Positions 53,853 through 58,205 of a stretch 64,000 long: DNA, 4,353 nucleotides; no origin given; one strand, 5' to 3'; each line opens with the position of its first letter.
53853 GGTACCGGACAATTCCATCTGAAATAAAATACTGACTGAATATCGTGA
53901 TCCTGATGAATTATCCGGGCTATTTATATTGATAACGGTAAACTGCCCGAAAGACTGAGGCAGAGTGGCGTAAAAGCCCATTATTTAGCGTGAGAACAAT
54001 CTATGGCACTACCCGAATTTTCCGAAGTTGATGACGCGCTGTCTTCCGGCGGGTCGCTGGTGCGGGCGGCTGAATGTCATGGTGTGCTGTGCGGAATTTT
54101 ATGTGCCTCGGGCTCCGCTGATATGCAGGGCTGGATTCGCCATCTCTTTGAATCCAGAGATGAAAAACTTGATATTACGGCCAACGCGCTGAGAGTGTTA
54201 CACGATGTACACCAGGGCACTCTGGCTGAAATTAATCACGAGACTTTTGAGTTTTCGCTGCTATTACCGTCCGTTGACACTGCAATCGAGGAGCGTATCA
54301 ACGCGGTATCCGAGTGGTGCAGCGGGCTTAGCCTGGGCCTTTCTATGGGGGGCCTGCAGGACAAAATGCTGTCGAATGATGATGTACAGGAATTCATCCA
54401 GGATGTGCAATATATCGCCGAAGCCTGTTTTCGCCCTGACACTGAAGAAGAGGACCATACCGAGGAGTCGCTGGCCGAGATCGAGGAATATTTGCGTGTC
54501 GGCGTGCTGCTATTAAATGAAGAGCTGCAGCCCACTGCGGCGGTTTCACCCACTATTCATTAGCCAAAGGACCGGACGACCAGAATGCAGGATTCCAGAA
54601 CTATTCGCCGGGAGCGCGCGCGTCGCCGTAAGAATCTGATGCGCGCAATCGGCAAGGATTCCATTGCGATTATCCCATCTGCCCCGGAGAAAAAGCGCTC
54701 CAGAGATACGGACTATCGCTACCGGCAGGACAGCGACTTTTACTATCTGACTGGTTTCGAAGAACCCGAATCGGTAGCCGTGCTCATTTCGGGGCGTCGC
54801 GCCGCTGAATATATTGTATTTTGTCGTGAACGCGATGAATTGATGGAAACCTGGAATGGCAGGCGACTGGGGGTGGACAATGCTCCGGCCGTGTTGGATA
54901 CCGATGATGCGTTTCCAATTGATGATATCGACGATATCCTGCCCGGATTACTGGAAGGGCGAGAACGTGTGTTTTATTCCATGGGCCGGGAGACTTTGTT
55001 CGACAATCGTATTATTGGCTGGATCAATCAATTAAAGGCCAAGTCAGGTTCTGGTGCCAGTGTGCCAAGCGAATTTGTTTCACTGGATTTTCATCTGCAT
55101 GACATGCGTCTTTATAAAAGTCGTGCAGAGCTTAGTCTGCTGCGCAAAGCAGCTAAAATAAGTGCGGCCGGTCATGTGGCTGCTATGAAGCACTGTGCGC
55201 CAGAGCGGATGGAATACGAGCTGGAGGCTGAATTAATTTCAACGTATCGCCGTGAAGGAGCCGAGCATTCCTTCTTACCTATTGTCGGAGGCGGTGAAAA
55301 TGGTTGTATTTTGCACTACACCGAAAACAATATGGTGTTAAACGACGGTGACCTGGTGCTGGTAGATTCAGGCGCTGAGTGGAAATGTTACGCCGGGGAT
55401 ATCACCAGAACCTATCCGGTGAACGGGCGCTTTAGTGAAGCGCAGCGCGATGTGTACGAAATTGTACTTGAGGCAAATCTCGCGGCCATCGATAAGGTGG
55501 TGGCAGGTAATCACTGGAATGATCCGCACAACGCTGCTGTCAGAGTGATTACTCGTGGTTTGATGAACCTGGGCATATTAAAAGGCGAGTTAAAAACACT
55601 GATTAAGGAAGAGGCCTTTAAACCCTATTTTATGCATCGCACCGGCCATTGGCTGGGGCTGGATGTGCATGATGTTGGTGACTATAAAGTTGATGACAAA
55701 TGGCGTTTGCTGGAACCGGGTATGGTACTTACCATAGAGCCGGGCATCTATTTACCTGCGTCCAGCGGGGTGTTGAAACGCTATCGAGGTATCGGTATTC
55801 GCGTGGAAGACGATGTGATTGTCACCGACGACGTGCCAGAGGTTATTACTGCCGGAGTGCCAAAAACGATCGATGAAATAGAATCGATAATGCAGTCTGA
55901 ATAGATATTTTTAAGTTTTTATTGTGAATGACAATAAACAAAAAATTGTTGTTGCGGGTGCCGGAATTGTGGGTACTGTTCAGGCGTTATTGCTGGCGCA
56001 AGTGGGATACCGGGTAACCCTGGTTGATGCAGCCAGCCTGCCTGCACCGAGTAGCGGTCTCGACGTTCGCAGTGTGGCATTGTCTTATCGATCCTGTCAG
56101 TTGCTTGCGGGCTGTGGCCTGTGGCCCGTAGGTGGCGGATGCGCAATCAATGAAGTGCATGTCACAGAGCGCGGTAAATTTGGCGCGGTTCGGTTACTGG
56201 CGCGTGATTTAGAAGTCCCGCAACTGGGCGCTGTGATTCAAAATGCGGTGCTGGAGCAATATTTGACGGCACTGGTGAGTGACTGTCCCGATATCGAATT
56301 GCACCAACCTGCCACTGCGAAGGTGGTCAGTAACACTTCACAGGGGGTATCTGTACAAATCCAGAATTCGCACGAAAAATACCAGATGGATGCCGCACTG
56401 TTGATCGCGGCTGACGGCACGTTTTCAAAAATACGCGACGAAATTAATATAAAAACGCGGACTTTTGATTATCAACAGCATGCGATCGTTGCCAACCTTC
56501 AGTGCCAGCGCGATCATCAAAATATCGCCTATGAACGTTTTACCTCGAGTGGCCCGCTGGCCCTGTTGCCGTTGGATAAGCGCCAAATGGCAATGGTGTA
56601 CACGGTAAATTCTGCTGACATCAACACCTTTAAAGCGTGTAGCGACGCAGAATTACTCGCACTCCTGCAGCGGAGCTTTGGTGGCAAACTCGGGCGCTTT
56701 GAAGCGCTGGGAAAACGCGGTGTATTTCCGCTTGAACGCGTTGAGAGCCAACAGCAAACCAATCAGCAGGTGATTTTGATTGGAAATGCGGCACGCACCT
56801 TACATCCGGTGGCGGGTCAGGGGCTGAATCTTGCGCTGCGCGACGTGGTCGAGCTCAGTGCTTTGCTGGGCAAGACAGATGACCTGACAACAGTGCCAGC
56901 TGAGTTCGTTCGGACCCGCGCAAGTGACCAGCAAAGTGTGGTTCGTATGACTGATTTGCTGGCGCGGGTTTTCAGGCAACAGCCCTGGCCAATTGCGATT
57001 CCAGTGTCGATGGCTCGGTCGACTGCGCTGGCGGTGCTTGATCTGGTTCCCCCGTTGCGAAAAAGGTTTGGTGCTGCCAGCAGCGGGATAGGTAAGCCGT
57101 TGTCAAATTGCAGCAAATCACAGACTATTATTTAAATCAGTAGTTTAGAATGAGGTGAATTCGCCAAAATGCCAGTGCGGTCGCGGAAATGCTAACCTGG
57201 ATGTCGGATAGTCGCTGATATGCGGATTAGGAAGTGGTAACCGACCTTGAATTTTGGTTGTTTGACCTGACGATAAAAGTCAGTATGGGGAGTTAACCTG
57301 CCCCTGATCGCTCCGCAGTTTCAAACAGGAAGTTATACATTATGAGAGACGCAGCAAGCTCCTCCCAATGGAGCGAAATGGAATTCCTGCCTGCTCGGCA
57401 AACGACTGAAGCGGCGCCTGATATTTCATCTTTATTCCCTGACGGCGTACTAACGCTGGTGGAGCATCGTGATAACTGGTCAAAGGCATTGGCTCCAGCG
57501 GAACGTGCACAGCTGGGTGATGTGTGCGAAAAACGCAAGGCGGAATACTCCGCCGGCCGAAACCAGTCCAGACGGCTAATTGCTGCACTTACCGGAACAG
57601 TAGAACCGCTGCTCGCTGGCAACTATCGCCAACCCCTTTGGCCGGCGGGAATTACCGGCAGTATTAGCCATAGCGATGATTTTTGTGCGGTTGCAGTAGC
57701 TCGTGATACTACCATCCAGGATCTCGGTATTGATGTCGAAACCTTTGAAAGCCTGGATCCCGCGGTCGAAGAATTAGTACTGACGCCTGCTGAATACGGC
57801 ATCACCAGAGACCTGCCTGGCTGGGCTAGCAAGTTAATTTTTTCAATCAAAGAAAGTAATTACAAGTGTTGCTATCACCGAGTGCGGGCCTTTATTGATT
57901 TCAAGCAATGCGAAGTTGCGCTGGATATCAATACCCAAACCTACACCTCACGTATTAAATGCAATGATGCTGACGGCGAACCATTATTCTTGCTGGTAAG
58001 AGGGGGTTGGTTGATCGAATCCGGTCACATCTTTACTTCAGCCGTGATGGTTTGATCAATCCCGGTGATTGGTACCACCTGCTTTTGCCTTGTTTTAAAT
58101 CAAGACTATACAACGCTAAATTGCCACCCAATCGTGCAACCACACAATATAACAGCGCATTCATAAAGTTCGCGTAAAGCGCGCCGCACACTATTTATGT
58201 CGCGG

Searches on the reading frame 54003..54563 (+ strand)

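Call 6: search_protein_families(library=pfam, proteins=[window:54003-54563:+], max_evalue=0.001)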
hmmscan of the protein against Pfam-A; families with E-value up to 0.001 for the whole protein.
window:54003-54563:+ (186 aa): 1 family
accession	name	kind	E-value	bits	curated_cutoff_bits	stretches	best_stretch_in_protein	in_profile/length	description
PF03695.18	UPF0149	-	7.1e-31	108.2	25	1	8-177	2-181/181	Uncharacterised protein family (UPF0149)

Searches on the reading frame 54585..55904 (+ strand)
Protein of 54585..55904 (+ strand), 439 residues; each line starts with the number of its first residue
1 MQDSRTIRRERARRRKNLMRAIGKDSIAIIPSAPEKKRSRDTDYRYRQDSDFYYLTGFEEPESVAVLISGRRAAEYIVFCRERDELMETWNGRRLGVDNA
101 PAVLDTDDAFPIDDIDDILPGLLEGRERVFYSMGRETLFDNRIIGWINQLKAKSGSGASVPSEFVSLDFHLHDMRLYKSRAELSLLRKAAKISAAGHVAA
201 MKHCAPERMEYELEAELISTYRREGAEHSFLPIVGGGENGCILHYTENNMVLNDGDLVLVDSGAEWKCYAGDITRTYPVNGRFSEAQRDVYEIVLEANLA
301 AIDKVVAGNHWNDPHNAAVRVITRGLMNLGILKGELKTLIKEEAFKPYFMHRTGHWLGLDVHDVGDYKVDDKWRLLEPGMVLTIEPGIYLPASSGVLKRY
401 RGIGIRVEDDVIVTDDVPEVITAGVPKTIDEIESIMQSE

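Call 6: search_protein_families(library=pfam, proteins=[window:54585-55904:+], max_evalue=0.001)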
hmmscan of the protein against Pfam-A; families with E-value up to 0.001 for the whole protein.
window:54585-55904:+ (439 aa): 2 families
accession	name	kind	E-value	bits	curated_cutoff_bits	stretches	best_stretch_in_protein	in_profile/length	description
PF00557.29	Peptidase_M24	-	1.5e-63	214.8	23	1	185-415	2-208/208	Metallopeptidase family M24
PF05195.22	AMP_N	-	1.3e-38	131.9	24.6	1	12-130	2-121/121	Aminopeptidase P, N-terminal domain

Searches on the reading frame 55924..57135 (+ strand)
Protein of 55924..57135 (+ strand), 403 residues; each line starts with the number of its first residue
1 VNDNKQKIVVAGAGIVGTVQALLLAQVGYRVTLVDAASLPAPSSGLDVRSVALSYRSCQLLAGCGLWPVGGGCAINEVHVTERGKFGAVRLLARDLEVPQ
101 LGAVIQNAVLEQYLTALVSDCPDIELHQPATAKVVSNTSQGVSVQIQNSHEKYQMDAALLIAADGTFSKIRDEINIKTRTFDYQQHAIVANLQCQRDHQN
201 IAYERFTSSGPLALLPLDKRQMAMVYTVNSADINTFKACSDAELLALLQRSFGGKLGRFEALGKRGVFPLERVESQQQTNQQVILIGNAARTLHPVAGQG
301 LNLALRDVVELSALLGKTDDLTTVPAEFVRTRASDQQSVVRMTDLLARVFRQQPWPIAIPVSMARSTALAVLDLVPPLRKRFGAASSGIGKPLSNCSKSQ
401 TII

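Call 6: search_protein_families(library=pfam, proteins=[window:55924-57135:+], max_evalue=0.001)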
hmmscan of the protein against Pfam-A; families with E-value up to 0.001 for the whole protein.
window:55924-57135:+ (403 aa): 6 families
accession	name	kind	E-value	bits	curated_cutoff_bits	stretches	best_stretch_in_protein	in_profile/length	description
PF01494.25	FAD_binding_3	-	1.9e-26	93.6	22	1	7-315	3-318/349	FAD binding domain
PF08491.16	SE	-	5.6e-08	32.6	20.1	1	269-322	118-171/276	Squalene epoxidase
PF04820.20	Trp_halogenase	-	7.6e-06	25.5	21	0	270-339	309-378/458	Tryptophan halogenase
PF01266.30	DAO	-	3.4e-05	24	27.9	1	7-45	1-40/353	FAD dependent oxidoreductase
PF07992.20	Pyr_redox_2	-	0.00021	21.2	26.1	1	5-43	142-180/291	Pyridine nucleotide-disulphide oxidoreductase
PF00070.33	Pyr_redox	-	0.001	20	22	0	7-48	1-42/82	Pyridine nucleotide-disulphide oxidoreductase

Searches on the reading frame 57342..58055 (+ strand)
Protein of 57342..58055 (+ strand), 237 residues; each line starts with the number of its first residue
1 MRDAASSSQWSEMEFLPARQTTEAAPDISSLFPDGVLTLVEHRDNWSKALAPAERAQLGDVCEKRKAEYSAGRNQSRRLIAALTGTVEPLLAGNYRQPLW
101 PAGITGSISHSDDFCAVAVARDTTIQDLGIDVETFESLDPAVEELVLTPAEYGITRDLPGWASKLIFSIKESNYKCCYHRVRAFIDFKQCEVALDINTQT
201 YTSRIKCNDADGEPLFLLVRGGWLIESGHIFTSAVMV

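Call 6: search_protein_families(library=pfam, proteins=[window:57342-58055:+], max_evalue=0.001)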
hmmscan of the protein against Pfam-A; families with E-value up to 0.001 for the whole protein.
window:57342-58055:+ (237 aa): 2 families
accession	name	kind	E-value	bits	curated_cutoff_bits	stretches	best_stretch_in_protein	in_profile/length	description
PF17837.6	4PPT_N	-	3.3e-19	69.2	27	1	56-120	4-68/68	4'-phosphopantetheinyl transferase N-terminal domain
PF01648.25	ACPS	-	7.2e-10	39.3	25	1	128-203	2-87/111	4'-phosphopantetheinyl transferase superfamily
